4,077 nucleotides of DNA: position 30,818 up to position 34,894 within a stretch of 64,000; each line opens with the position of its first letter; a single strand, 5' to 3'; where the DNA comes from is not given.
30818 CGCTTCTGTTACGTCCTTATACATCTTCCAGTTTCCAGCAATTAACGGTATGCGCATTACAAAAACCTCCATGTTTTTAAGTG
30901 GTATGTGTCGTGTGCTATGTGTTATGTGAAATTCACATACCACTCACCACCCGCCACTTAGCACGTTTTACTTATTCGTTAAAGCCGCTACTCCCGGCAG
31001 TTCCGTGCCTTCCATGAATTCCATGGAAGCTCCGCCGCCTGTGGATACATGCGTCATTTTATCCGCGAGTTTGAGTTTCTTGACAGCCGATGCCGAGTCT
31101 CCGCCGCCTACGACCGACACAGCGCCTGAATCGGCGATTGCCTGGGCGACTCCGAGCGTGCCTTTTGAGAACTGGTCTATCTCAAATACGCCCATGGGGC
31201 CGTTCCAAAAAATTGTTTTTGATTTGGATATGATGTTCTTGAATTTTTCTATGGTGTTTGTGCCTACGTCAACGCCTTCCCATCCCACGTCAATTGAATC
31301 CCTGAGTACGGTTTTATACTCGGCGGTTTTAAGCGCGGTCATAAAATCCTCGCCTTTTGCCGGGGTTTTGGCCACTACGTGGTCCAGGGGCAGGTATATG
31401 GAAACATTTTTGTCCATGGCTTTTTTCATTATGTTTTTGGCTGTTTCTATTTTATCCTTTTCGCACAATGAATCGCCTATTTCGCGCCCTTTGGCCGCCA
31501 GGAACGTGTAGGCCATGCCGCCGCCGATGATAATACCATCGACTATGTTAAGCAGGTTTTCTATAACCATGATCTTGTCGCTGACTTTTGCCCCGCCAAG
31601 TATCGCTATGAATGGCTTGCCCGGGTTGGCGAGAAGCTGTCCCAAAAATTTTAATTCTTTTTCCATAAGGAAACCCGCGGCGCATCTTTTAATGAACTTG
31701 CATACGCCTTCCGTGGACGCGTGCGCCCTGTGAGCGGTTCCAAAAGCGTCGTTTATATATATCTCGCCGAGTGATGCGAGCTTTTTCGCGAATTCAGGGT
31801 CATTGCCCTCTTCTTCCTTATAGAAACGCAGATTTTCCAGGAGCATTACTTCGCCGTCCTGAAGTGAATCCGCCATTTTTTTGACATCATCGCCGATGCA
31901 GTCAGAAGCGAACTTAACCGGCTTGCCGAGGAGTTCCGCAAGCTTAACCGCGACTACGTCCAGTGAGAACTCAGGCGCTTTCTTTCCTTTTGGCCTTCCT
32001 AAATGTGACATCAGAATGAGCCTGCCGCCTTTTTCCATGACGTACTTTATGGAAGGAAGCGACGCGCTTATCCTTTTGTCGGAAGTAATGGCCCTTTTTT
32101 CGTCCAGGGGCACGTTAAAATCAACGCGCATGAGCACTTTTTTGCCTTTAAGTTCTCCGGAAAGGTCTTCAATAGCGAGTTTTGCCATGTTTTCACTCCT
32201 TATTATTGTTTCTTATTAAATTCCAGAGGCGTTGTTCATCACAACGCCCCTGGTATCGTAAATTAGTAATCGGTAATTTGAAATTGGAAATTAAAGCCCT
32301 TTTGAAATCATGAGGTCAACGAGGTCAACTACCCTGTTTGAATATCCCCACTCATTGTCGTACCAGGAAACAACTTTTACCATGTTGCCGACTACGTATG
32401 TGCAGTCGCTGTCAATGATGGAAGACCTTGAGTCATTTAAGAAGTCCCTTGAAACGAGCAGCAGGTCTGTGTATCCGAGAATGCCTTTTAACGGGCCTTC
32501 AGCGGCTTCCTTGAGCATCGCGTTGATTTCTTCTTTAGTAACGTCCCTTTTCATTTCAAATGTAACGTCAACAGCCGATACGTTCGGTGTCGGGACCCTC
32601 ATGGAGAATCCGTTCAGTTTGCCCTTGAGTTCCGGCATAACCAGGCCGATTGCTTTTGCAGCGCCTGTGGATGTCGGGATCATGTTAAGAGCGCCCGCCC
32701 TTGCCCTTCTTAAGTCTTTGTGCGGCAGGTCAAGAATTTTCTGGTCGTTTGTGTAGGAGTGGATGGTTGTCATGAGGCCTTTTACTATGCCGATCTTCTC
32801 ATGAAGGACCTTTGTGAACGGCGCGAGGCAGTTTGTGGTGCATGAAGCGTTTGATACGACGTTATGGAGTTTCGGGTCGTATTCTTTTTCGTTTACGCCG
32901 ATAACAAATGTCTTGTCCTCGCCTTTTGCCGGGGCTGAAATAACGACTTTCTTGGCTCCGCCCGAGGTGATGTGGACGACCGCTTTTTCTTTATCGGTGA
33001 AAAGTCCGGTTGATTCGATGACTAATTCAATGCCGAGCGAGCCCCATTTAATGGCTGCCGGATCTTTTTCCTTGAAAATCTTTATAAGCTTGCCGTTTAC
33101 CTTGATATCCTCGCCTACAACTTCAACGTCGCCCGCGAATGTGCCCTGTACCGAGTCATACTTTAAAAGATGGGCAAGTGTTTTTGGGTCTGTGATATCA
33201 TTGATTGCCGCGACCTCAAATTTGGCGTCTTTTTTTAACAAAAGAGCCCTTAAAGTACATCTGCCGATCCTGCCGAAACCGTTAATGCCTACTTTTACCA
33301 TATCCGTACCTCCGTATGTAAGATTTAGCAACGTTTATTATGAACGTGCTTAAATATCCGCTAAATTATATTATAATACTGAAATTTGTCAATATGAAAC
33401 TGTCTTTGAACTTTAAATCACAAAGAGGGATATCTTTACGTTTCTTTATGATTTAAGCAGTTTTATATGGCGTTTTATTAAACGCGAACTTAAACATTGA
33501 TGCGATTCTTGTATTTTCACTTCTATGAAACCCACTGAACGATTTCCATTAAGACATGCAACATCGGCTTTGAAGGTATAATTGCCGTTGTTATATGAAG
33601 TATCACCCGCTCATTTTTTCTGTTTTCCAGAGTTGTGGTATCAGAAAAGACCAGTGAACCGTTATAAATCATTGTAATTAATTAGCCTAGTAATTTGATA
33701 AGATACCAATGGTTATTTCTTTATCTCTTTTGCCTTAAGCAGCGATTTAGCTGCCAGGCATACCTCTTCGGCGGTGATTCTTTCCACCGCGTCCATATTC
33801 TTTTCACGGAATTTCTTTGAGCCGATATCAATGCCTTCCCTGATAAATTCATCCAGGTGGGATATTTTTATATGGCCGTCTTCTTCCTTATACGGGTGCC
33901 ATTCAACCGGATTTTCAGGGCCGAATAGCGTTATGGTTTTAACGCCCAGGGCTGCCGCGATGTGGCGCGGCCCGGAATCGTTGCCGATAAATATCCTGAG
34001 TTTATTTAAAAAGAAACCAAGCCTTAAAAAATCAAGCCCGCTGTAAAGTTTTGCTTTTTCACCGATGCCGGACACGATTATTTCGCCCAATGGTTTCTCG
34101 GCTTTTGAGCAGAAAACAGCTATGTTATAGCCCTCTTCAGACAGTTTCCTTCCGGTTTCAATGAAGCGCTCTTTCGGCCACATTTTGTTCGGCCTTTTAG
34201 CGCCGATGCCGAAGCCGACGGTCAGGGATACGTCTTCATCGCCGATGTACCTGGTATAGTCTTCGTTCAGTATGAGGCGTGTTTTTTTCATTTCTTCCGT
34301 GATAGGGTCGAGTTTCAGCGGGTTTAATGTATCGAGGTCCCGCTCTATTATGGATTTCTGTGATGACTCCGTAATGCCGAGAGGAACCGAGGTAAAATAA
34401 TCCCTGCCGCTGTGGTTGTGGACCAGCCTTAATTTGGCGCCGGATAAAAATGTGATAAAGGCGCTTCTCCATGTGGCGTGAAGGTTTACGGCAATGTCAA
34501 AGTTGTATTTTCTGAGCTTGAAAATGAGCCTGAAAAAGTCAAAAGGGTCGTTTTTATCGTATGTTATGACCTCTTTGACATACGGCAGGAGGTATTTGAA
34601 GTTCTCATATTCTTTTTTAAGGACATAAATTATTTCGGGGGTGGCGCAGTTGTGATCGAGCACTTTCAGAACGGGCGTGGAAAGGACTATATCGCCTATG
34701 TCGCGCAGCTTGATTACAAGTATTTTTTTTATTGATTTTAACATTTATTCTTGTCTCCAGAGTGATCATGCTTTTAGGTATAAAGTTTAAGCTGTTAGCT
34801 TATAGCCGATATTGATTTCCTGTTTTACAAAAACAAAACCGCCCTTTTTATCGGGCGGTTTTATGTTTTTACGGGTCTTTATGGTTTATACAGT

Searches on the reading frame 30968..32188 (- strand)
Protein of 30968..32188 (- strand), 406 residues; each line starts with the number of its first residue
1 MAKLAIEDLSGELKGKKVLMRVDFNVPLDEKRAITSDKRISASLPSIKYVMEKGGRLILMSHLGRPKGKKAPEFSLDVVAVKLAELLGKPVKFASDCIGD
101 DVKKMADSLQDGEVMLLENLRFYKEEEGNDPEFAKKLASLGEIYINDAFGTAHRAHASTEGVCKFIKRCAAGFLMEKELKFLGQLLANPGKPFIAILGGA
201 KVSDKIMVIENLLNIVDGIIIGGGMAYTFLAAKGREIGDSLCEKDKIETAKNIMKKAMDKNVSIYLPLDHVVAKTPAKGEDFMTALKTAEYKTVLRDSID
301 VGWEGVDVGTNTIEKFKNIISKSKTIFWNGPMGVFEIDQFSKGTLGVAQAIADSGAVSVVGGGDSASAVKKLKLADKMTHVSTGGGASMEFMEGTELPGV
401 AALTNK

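Call 45: search_protein_families(library=pfam, proteins=[window:30968-32188:-], max_evalue=0.00001)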
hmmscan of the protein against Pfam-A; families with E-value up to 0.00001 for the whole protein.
window:30968-32188:- (406 aa): 1 family
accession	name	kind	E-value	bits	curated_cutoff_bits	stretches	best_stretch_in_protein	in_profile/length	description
PF00162.24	PGK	-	9.4e-161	535.5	27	1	9-394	4-378/379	Phosphoglycerate kinase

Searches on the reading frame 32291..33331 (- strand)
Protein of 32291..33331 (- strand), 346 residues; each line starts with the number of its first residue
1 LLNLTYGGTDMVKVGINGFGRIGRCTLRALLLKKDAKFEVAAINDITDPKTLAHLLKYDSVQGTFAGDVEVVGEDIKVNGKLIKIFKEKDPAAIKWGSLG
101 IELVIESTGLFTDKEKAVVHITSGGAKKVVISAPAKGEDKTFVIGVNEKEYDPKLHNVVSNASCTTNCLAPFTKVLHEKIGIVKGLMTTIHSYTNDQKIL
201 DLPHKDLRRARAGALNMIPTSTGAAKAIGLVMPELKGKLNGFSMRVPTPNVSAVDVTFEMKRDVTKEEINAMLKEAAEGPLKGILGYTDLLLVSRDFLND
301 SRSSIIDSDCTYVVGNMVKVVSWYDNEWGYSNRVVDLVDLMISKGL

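Call 106: search_protein_families(library=pfam, proteins=[window:32291-33331:-], max_evalue=0.0001)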
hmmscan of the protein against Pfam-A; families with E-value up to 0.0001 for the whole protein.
window:32291-33331:- (346 aa): 2 families
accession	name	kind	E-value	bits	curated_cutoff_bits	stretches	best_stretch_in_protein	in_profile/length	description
PF02800.25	Gp_dh_C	-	5.1e-68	228.1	24.4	1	169-324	1-158/158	Glyceraldehyde 3-phosphate dehydrogenase, C-terminal domain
PF00044.30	Gp_dh_N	-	7e-38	129.4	31.7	1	12-114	1-101/101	Glyceraldehyde 3-phosphate dehydrogenase, NAD binding domain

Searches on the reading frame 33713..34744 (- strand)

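Call 106: search_protein_families(library=pfam, proteins=[window:33713-34744:-], max_evalue=0.0001)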
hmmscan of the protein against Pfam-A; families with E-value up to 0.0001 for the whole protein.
window:33713-34744:- (343 aa): 1 family
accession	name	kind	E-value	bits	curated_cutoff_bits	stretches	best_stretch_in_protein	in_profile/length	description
PF01075.23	Glyco_transf_9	-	2.3e-32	112.7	22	1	71-293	2-228/247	Glycosyltransferase family 9 (heptosyltransferase)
